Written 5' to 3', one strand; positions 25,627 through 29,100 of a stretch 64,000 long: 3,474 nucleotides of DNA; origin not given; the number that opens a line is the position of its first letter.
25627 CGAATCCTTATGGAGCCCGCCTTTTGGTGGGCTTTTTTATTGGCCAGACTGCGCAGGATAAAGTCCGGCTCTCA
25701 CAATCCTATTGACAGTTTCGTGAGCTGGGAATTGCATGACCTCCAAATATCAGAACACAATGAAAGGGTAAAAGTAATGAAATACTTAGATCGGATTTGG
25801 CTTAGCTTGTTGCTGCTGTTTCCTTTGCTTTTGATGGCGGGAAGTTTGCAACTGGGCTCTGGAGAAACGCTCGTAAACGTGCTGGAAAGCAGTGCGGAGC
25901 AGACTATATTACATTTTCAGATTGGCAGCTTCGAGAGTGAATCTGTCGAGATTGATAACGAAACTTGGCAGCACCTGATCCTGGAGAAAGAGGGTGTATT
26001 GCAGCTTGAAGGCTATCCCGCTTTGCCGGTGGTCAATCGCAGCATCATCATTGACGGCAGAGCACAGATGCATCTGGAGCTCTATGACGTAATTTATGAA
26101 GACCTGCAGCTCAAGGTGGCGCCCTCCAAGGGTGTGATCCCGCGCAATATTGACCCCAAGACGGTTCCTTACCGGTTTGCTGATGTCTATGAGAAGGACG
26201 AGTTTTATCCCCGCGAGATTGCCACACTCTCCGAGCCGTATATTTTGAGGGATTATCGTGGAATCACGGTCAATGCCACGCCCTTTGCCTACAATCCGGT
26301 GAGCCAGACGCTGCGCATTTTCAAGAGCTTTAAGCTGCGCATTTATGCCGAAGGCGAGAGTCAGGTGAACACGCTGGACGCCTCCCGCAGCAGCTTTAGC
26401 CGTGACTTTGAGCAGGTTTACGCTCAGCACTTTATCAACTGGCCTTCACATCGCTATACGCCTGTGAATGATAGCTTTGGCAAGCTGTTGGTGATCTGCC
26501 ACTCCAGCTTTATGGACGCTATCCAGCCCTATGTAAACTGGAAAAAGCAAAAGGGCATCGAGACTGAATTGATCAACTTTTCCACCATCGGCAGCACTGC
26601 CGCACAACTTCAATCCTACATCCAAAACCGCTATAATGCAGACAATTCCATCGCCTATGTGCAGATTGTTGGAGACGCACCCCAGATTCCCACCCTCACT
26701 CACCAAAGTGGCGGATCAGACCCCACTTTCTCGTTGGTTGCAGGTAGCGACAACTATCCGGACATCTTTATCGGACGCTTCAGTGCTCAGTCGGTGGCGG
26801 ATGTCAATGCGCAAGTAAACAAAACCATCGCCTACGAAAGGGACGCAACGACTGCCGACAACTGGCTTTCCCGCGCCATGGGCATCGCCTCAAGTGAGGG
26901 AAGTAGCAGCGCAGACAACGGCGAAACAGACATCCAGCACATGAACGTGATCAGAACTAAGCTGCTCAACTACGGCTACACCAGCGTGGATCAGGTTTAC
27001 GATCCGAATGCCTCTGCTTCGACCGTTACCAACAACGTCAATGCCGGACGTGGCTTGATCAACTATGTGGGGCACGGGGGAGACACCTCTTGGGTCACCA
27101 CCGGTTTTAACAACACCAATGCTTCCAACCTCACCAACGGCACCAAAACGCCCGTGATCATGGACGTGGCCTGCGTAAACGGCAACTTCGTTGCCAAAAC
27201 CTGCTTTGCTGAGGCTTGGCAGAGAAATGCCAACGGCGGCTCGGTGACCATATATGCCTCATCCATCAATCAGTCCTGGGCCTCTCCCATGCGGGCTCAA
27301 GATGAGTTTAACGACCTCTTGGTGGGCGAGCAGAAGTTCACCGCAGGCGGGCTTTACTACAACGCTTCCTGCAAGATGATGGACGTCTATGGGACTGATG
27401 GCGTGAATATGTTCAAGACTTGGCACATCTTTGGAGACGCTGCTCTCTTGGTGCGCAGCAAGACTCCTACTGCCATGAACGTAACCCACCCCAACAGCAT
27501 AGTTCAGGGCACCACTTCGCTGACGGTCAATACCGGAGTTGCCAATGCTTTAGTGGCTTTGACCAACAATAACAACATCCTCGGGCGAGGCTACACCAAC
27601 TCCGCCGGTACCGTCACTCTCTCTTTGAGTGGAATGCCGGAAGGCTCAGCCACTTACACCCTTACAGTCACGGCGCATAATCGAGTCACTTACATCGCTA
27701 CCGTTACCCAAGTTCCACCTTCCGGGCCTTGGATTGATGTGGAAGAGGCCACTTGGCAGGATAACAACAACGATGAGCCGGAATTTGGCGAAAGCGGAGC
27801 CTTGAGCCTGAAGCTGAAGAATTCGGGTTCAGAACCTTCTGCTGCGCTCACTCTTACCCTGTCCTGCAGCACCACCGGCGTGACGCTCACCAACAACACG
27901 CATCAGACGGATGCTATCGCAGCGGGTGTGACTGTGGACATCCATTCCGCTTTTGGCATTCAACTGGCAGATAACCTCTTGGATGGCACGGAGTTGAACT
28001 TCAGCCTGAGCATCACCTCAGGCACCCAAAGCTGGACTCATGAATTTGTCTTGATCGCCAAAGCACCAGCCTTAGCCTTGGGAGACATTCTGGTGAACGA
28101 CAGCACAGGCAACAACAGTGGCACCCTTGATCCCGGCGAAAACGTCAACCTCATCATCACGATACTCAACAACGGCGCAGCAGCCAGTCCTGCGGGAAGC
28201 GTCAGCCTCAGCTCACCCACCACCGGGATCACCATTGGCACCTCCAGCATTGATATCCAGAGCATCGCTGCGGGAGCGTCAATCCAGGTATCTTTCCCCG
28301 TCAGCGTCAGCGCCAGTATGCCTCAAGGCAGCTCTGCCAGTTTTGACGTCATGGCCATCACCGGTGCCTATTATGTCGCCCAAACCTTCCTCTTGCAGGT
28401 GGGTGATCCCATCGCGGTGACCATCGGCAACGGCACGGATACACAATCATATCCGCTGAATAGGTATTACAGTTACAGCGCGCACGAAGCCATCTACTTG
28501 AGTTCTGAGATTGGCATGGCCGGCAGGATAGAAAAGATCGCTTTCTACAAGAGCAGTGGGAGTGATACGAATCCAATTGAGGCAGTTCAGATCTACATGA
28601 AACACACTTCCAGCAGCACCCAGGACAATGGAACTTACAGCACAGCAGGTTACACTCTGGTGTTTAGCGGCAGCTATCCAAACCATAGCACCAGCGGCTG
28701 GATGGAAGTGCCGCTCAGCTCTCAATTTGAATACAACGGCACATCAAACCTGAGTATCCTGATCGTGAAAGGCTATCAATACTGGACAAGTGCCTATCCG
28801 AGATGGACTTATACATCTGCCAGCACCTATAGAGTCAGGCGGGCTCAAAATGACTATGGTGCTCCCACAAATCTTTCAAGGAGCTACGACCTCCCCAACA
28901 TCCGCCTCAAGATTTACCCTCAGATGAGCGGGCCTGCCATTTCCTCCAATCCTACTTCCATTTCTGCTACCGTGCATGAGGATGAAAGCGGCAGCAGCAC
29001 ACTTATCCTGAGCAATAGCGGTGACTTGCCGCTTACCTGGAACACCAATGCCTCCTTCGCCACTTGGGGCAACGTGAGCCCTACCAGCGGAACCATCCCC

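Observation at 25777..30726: Gingipain-type C25 protease and a Porphyromonas-type arginine deiminase domain fused in one 1649-aa secreted protein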

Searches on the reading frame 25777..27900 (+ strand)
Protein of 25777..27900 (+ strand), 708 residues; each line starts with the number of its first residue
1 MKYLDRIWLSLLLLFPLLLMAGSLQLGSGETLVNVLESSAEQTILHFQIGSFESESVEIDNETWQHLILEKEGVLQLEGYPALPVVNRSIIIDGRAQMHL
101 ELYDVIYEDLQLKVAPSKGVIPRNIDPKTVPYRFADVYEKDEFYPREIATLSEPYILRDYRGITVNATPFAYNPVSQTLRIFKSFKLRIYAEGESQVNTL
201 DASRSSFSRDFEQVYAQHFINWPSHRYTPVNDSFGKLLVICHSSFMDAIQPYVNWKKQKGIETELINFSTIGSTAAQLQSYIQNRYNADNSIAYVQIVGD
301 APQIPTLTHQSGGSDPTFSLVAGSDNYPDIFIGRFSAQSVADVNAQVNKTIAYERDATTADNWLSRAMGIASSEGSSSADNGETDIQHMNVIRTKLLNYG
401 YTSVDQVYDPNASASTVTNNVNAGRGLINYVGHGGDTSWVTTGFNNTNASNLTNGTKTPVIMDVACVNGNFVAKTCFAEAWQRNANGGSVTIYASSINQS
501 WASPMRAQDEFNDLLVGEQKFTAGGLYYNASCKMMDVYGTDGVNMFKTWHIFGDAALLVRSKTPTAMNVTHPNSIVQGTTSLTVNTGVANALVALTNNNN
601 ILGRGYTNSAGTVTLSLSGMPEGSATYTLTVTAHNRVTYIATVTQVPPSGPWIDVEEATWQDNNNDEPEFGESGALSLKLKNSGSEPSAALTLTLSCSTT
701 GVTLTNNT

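Call 6: search_solved_structures(query=window:25777-27900:+, max_evalue=0.01, show_alignments=3)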
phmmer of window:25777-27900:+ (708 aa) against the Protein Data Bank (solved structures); distinct sequences matched with E-value up to 0.01: 7.
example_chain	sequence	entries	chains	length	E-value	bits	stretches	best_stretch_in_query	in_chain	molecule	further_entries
4ief_B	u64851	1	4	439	3.4e-96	326.3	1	227-643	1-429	Gingipain R2 Mature Domain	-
1cvr_A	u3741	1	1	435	3.7e-95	322.9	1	227-643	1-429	GINGIPAIN R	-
4ief_A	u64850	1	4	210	1.3e-30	109.5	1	43-224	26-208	Gingipain R2 Pro-Domain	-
4rbm_A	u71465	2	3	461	7.4e-27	97.1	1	236-642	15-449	Lys-gingipain W83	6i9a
4tkx_L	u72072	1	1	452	1.2e-26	96.5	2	236-503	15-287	Lys-gingipain W83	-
5mun_A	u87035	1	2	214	7.2e-05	24.5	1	26-219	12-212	Lys-gingipain W83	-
6za2_A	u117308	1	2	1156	0.00016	23.3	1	319-478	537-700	Por secretion system protein porU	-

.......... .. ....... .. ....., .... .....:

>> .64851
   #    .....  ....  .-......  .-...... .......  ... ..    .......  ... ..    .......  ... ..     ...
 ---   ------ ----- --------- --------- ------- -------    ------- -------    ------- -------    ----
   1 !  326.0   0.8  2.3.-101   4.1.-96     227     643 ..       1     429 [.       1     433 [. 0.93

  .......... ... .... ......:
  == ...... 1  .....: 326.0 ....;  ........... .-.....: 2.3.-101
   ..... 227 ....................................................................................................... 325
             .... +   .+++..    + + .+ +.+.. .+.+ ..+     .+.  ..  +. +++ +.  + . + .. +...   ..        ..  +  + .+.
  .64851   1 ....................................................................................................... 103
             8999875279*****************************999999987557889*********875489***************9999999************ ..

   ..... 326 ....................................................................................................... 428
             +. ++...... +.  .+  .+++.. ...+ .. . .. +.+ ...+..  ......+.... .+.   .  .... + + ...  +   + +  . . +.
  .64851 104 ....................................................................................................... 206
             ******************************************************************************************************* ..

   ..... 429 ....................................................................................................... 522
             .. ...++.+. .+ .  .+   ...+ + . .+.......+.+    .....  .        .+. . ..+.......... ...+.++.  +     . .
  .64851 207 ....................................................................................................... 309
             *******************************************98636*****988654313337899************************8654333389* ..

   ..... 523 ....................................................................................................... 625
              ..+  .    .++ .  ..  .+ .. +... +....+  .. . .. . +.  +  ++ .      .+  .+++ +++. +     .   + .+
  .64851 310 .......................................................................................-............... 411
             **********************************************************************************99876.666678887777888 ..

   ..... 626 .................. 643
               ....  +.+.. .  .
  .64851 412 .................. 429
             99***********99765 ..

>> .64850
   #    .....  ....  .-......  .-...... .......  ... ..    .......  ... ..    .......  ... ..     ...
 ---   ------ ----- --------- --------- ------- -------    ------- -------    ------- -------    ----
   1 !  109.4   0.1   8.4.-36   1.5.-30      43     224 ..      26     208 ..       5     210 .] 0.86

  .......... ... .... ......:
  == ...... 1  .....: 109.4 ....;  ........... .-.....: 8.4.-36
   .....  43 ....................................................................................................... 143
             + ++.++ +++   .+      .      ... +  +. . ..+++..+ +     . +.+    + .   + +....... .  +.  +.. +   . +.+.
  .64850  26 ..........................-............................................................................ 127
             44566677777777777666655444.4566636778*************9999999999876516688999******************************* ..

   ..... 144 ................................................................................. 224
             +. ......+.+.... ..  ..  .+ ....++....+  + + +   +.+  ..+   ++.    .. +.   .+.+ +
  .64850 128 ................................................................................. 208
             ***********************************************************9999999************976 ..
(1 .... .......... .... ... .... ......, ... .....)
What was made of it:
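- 25843..26454 (+): Gingipain prodomain (aa 23-226). It carries the inhibitory-loop Arg123 (nt 26143-26145, equivalent to proRgpB Arg126) and the maturation-site Arg226 before Tyr227 (nt 26452-26454, equivalent to Arg229). PDB 4ief_A E 1e-30 (call 6).
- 27457..27711 (+): Gingipain IgSF domain (aa 561-645). The alignment to RgpB runs to residue 429 (call 6).
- On Peptidase family C25, Arg-gingipain (RgpB) type: PDB 1cvr E 4e-95 (call 6).
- RgpB matches at E 1e-96, against 1e-27 for Kgp and 1e-4 for PorU (call 6).
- Tried and rejected: PorU-like sortase: rejected (call 6).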

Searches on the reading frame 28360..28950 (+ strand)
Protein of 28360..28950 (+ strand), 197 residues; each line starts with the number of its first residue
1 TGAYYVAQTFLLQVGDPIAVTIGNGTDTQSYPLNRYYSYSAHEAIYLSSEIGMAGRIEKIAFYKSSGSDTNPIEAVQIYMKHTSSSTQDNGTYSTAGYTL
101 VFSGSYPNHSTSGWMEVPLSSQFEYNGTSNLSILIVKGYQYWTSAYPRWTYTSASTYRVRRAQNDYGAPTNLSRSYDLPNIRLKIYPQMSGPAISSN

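Call 28: search_protein_families(library=pfam, proteins=[window:28390-28950:+], max_evalue=10)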
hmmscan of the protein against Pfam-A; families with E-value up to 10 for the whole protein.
window:28390-28950:+ (187 aa): 1 family
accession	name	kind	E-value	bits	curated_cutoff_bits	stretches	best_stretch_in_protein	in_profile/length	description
PF13313.11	DUF4082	-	0.027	14.8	28.4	1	62-112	28-77/143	Domain of unknown function (DUF4082)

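Call 60: search_solved_structures(query=window:28360-28950:+, max_evalue=10)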
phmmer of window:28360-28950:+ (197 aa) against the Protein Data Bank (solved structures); distinct sequences matched with E-value up to 10: 3.
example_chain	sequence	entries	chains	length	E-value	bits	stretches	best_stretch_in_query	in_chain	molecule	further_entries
7cya_A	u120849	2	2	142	0.11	15.8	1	14-126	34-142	Galectin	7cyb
9xzx_D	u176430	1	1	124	0.31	14.3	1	67-115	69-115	NB C112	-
1sgm_A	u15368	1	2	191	1.6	12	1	50-94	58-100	Putative HTH-type transcriptional regulator yxaF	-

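Call 64: search_solved_structures(query=A3, max_evalue=10)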
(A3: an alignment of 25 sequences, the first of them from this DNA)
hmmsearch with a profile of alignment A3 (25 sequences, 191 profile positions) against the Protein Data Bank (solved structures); distinct sequences matched with E-value up to 10: 0.
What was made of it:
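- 28402..28926 (+): Beta-sandwich or jelly-roll module of unknown family (aa 876-1050), probably a binding module. No Pfam or PDB sequence hit (calls 28, 60, 64).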

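Call 68: predict_structure(alignment_id=A3)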
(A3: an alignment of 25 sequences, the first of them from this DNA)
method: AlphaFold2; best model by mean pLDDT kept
length: 184 residues; sequences in the alignment: 25
mean_pLDDT: 89.2   pTM: 0.87
mean pLDDT of the five models: 89.2, 86.4, 86.0, 84.8, 82.0
residues with pLDDT >= 90: 121; 70-90: 49; 50-70: 11; < 50: 3
segments of 3 or more residues with pLDDT < 50: 1-3
pLDDT, mean of each block of 10 residues (from residue 1): 68 85 77 94 96 93 89 97 94 96 92 96 96 80 80 92 92 95 73
secondary structure, 60 per line:
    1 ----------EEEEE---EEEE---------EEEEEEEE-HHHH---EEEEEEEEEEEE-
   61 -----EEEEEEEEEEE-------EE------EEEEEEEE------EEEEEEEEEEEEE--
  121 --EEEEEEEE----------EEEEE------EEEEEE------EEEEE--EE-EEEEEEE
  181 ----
elements in order: E11-15 E19-22 E32-39 H41-44 E48-59 E66-76 E92-99 E106-118 E123-130 E141-145 E152-157 E164-168 E174-180
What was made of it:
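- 28402..28926 (+): AF2 model with pLDDT 89, all-beta (call 68).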

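Call 71: fold_search(model_id=the predicted structure, library=pdb)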
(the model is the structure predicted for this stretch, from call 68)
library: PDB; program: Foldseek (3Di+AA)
matches with E <= 10: 1371; with E <= 0.001: 3
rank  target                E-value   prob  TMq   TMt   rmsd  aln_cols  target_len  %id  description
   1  8zdp_v                5.6e-05  1.00  0.53  0.15   8.2       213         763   11  Cryo-EM structure of Mycobacteriophage Douge Central fiber (gp20) (released 2025-06-25)
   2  8zdq_v                5.6e-05  1.00  0.53  0.13   8.2       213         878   11  Cryo-EM structure of Mycobacteriophage Douge complete baseplate (gp13, gp17, gp23, gp16, gp18 and gp20) (released 2025-06-25)
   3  9d93_Pa               3.5e-04  1.00  0.47  0.17   7.6       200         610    9  Mycobacteriophage Bxb1 tail tip - Composite map and model (released 2024-09-25)
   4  7toj                  1.1e-03  0.99  0.38  0.23   7.8       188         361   13  Crystal structure of carbohydrate esterase CspAcXE, apoenzyme (released 2022-04-13)
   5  4ci7_B                2.1e-03  1.00  0.48  0.22   4.3       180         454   10  The crystal structure of the cysteine protease and lectin-like domains of Cwp84, a surface layer associated protein of (released 2014-05-14)
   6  9eui_Q                2.8e-03  1.00  0.50  0.14   5.6       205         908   14  Cryo-EM structure of Staphylococcus aureus bacteriophage phi812 baseplate in the post-contraction state - complete (released 2025-04-09)
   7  9kqz                  3.8e-03  0.93  0.34  0.20  10.2       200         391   12  Structural Basis for the Polymer-Protein Binding Mechanism of Polyvinyl Alcohol Esterase (released 2025-10-08)
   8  4ci7_A                4.0e-03  1.00  0.48  0.22   4.6       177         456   11  The crystal structure of the cysteine protease and lectin-like domains of Cwp84, a surface layer associated protein of (released 2014-05-14)
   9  9kr1                  4.5e-03  0.99  0.41  0.23   9.2       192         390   11  Structural Basis for the Polymer-Protein Binding Mechanism of Polyvinyl Alcohol Esterase (released 2025-10-08)
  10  9kr0                  5.2e-03  0.96  0.38  0.22   7.4       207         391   12  Structural Basis for the Polymer-Protein Binding Mechanism of Polyvinyl Alcohol Esterase (released 2025-10-08)
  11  3hwj_B                5.5e-03  0.94  0.34  0.39   8.1       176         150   10  Crystal structure of the second PHR domain of Mouse Myc-binding protein 2 (MYCBP-2) (released 2009-07-21)
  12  3no8_A                8.8e-03  0.99  0.43  0.49   6.7       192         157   10  Crystal structure of the PHR domain from human BTBD2 Protein (released 2010-08-25)
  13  2df7_H                9.8e-03  0.63  0.30  0.17  16.0       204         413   10  Crystal structure of infectious bursal disease virus VP2 subviral particle (released 2006-06-27)
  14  4ycg_A                1.0e-02  0.91  0.36  0.35   9.2       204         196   11  Pro-bone morphogenetic protein 9 (released 2015-03-04)
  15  2df7_Q                1.0e-02  0.28  0.24  0.13  17.0       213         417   10  Crystal structure of infectious bursal disease virus VP2 subviral particle (released 2006-06-27)
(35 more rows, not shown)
